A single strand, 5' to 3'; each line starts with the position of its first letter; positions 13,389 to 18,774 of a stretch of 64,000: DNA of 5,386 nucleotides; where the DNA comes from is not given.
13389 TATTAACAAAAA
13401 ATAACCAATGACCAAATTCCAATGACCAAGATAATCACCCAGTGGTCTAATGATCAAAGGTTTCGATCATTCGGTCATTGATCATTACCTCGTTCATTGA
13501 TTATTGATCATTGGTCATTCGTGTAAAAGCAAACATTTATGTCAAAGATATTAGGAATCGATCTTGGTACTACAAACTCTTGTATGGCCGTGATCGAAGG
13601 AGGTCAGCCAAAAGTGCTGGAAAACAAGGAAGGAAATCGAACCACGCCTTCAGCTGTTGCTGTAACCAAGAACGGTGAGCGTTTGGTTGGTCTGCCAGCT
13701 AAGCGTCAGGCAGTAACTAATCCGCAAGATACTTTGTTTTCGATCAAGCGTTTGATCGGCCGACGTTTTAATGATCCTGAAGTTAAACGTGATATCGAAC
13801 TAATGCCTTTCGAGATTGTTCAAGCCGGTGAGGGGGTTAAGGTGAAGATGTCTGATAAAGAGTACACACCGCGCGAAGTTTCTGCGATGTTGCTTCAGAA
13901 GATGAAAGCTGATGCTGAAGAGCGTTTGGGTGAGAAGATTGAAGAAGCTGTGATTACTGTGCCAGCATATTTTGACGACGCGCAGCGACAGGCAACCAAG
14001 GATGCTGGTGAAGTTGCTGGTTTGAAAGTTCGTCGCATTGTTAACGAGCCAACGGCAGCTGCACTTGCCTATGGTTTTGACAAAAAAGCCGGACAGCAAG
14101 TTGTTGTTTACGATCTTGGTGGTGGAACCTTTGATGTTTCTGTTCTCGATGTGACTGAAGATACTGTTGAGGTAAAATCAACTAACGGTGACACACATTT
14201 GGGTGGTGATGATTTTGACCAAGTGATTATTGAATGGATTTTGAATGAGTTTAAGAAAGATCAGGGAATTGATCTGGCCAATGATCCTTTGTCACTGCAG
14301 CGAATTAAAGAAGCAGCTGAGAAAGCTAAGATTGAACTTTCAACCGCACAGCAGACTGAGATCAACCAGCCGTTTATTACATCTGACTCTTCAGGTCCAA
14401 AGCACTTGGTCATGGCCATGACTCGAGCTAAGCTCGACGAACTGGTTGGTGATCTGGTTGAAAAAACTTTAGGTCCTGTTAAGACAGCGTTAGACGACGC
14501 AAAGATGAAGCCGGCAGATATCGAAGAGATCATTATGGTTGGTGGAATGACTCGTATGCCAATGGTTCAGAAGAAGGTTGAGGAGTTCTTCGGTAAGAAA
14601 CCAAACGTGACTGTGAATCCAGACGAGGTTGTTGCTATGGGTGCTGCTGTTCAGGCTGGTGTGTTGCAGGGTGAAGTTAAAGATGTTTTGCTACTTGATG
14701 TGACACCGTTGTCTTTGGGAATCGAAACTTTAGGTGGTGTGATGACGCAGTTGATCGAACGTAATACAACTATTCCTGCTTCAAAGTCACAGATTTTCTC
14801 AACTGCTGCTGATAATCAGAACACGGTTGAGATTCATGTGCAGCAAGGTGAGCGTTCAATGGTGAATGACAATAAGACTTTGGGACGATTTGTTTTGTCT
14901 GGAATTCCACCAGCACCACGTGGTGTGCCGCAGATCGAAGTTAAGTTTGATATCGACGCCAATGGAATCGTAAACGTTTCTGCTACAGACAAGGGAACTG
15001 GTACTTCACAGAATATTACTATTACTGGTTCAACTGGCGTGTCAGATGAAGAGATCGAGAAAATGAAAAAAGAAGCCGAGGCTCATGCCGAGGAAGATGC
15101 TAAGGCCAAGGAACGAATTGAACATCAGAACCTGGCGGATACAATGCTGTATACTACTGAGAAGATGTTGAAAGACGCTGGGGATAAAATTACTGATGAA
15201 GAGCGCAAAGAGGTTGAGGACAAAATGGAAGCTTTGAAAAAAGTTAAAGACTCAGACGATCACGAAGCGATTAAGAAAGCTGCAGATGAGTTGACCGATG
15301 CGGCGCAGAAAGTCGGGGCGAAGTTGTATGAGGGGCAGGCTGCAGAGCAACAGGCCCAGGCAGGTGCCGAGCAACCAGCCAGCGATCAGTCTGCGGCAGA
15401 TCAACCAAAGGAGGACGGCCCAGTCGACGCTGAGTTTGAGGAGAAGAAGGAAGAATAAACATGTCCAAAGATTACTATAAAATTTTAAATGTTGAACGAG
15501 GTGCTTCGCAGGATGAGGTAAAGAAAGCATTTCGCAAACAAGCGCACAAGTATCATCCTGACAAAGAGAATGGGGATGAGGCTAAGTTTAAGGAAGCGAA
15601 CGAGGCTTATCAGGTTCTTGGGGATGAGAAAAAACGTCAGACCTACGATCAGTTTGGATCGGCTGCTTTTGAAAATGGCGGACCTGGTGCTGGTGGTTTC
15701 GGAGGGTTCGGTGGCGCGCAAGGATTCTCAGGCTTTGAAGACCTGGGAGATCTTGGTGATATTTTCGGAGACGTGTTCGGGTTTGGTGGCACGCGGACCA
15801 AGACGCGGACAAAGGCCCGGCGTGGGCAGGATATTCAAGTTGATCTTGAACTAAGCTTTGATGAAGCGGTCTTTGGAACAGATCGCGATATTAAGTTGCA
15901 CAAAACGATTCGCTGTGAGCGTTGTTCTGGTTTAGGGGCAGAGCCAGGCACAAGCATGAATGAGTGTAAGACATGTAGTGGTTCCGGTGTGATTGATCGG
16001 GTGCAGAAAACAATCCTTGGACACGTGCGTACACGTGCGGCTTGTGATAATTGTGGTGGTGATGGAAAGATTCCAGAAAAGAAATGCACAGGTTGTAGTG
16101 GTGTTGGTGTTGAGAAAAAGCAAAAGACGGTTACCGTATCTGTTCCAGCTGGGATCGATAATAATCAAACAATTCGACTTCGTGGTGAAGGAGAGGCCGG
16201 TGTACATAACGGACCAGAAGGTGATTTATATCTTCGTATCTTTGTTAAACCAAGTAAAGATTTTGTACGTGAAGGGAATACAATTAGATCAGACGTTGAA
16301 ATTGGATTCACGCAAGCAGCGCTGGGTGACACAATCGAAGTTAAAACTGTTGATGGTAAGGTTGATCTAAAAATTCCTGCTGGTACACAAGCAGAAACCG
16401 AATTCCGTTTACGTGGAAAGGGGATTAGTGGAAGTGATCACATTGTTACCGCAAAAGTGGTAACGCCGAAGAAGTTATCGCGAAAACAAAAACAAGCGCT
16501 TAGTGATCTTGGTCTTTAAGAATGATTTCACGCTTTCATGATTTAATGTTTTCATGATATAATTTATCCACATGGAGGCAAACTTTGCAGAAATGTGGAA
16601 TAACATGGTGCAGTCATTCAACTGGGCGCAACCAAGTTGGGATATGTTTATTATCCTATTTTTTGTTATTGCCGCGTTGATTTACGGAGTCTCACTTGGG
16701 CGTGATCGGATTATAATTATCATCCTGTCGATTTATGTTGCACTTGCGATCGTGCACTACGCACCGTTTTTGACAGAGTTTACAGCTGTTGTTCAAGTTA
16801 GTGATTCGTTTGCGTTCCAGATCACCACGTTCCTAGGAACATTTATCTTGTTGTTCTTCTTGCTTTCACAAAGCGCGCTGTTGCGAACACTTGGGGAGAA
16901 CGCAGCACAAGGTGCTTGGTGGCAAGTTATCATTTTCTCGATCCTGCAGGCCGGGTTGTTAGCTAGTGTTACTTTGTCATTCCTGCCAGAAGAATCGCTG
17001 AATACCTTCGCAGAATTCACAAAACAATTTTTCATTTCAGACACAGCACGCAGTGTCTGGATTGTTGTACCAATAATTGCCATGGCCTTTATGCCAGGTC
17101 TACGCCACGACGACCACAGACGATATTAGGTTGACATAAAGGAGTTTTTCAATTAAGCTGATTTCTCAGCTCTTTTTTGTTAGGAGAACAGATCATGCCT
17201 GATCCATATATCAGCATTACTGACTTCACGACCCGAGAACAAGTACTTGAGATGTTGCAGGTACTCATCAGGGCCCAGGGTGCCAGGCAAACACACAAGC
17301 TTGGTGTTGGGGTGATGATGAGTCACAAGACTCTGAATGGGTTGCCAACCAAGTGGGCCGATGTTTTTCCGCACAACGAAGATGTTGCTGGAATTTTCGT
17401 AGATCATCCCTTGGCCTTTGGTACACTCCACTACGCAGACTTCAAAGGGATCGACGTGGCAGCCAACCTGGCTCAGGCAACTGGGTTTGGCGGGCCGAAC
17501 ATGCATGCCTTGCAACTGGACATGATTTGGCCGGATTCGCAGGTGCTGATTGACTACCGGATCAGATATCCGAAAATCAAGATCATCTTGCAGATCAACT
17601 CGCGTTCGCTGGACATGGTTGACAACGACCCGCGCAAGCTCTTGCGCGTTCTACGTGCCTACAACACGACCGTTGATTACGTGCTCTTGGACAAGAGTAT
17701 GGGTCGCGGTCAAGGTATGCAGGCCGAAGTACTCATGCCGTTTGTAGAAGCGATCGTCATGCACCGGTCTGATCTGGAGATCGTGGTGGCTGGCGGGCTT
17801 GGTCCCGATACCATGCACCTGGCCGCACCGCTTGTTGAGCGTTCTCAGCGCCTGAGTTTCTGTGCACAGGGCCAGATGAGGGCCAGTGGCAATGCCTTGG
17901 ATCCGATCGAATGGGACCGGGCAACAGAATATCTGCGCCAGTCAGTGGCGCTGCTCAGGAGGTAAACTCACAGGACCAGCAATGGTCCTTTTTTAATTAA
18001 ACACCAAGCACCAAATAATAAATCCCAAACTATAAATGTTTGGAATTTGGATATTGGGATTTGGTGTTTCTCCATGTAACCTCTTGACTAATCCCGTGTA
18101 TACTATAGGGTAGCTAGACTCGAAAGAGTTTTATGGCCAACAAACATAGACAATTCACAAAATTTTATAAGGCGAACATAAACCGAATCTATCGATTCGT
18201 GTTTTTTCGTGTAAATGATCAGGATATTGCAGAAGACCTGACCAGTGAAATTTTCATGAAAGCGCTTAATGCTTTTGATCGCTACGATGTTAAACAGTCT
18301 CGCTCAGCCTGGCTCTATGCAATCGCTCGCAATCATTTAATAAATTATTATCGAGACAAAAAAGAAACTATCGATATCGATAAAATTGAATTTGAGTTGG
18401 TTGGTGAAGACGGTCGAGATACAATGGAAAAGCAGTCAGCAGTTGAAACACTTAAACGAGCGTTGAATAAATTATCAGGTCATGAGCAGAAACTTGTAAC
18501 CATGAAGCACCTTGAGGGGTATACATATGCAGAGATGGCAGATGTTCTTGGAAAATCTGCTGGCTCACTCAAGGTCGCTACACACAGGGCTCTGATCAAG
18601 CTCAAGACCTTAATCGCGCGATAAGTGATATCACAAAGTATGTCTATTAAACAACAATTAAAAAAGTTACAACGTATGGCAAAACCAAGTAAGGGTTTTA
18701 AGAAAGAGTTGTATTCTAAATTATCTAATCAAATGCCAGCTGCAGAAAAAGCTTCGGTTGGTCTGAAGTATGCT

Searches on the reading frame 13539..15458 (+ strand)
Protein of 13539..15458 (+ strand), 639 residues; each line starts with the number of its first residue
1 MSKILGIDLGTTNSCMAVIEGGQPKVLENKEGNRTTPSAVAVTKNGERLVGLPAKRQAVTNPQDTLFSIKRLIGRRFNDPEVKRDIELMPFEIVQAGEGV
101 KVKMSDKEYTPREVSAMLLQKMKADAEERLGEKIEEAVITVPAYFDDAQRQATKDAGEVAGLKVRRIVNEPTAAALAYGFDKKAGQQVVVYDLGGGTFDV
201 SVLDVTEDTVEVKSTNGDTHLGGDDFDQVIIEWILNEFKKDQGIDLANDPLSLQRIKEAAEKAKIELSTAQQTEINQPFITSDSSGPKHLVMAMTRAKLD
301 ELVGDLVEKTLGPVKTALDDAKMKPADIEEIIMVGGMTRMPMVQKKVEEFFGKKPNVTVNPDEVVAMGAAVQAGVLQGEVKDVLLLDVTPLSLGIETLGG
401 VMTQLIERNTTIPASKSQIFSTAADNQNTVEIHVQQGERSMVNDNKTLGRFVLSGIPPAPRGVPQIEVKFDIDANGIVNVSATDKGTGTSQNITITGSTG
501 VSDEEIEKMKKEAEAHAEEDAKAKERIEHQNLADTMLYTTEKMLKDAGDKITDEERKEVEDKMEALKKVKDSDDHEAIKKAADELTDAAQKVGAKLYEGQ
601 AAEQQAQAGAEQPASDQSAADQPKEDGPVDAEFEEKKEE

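Call 28: search_protein_families(library=pfam, proteins=[window:13539-15458:+])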
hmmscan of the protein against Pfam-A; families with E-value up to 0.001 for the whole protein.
window:13539-15458:+ (639 aa): 2 families
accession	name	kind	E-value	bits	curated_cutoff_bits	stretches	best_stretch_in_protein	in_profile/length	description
PF00012.26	HSP70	-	2.9e-258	858.5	20.6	1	4-597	1-598/599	Hsp70 protein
PF06723.19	MreB_Mbl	-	1.3e-17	64.1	27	1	115-370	74-316/327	MreB/Mbl protein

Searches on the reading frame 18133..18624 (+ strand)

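Call 84: search_protein_families(library=pfam, proteins=[window:18133-18624:+], max_evalue=0.001)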
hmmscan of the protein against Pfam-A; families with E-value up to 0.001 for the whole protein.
window:18133-18624:+ (163 aa): 3 families
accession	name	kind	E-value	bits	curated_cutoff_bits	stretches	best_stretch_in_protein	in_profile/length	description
PF04542.20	Sigma70_r2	-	6.7e-16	58.3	24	1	11-77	1-69/71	Sigma-70 region 2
PF08281.18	Sigma70_r4_2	-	3.2e-12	46.3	25.7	1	107-157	4-54/54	Sigma-70, region 4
PF04545.22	Sigma70_r4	-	1.3e-06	28.2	24.1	1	110-158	1-49/50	Sigma-70, region 4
